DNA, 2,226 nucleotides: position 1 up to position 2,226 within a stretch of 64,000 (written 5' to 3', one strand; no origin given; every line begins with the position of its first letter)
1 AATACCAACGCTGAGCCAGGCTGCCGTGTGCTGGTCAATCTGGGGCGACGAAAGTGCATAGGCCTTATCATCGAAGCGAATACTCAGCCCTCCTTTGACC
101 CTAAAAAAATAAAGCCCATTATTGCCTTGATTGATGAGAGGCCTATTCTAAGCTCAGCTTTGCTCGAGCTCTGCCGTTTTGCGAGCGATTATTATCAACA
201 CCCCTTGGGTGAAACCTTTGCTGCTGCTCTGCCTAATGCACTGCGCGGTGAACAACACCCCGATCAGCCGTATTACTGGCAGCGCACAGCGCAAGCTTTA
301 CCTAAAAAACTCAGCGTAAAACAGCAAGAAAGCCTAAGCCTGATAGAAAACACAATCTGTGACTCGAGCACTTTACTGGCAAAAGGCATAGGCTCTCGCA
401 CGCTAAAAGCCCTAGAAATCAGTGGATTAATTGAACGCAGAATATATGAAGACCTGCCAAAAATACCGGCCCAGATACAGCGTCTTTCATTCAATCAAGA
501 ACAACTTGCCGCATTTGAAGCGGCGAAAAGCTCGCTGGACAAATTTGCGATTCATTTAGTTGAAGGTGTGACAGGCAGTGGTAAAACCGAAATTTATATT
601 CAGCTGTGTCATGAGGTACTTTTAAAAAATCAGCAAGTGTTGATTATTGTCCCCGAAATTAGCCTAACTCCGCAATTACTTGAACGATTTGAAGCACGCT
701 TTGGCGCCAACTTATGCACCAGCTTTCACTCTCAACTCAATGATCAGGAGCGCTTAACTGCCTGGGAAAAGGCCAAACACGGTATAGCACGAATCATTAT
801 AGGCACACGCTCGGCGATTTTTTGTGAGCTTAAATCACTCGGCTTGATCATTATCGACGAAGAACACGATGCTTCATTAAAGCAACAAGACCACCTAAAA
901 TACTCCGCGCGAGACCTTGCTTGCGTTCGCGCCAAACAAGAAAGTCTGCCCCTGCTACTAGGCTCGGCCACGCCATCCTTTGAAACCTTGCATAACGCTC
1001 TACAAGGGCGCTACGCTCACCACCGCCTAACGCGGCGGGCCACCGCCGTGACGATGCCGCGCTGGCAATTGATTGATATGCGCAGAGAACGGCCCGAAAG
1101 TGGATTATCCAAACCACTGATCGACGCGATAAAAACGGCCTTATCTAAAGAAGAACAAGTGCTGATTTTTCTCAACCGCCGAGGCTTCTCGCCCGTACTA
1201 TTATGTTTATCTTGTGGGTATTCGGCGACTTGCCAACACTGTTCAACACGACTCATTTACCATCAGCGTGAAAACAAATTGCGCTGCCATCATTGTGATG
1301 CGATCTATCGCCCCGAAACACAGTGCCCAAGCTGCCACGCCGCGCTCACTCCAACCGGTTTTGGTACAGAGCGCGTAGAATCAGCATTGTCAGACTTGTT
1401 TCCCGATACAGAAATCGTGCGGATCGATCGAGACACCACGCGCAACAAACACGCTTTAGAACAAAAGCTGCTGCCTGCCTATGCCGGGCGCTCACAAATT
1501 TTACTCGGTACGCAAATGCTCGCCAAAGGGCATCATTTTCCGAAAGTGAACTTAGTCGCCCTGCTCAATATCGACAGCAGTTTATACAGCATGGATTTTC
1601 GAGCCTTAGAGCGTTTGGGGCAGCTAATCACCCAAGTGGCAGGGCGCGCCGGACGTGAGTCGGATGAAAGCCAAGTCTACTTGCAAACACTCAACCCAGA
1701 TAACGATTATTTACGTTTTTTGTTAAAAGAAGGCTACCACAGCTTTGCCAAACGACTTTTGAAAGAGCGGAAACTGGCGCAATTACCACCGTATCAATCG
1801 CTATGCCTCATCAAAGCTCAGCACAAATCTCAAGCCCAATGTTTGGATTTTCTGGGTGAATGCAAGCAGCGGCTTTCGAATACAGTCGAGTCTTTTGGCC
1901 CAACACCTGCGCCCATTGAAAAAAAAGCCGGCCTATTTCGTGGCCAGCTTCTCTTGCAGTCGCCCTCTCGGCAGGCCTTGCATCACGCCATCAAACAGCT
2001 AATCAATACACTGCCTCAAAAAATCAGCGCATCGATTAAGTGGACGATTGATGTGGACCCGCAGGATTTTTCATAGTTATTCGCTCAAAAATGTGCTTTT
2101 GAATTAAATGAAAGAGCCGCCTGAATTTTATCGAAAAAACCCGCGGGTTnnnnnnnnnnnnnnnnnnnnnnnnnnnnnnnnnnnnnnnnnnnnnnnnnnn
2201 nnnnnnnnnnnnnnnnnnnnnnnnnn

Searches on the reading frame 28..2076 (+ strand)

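Call 8: search_protein_families(library=pfam, proteins=[window:28-2076:+], max_evalue=0.001)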
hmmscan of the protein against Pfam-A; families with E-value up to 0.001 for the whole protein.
window:28-2076:+ (682 aa): 8 families
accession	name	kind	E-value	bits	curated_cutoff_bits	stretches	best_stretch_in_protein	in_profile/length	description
PF00270.35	DEAD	-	2.7e-21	76.5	26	1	159-322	4-165/167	DEAD/DEAH box helicase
PF18074.6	PriA_C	-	4.5e-21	75.9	26.9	1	588-678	1-95/95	Primosomal protein N C-terminal domain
PF17764.6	PriA_3primeBD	-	1.1e-17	64.1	22.7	1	2-69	29-96/96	3'DNA-binding domain (3'BD)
PF04851.21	ResIII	-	7.5e-15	55.7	22.5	1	154-317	3-163/164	Type III restriction enzyme, res subunit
PF00271.37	Helicase_C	-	1.8e-10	41.4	23.5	1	460-543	39-108/110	Helicase conserved C-terminal domain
PF18319.7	Zn_ribbon_PriA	-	1.5e-07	31.7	26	1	402-425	1-24/27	PriA DNA helicase Cys-rich region (CRR) domain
PF20720.3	nSTAND3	-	0.00012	22.3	27.2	1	161-271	5-121/155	Novel STAND NTPase 3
PF07191.17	Zn_ribbon_6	-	0.00083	19.8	25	0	401-440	2-39/67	Double zinc ribbon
